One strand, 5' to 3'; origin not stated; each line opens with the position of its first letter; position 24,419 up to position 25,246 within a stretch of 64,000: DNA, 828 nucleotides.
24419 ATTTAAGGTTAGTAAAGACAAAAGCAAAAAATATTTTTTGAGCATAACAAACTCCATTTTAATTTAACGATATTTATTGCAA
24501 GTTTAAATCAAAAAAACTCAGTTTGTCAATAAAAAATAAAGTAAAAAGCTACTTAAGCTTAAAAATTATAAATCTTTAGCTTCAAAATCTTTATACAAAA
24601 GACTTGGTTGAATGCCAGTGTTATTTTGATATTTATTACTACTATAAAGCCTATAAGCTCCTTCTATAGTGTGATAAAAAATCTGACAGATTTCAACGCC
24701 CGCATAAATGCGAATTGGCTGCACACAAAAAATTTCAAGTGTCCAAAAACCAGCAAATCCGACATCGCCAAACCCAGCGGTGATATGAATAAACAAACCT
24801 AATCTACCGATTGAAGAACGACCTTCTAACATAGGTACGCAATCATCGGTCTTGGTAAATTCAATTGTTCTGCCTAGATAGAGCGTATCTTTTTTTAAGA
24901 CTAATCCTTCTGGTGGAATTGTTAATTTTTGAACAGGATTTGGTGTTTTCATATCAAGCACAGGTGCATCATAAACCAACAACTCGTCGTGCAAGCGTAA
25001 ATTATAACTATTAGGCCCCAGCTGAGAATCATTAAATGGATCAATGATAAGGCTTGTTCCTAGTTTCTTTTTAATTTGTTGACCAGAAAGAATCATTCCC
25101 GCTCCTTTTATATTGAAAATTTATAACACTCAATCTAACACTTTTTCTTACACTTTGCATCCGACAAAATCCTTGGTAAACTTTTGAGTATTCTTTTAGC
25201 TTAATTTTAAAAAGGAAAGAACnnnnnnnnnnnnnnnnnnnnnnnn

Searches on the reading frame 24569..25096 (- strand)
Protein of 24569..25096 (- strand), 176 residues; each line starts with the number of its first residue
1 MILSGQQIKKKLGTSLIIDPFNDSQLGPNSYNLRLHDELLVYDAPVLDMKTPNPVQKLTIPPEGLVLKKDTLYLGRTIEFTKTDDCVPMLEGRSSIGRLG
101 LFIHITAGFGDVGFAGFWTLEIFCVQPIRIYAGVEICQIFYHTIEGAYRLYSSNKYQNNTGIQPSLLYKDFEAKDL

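Call 26: search_protein_families(library=ncbifam, proteins=[window:24569-25096:-], max_evalue=0.00001)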
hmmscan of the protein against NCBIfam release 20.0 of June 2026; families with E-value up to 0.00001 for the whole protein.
window:24569-25096:- (176 aa): 1 family
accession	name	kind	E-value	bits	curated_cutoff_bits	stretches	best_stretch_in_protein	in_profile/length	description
TIGR02274.1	dCTP_deam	equivalog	1e-31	110.1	92.8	1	2-165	1-178/180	dCTP deaminase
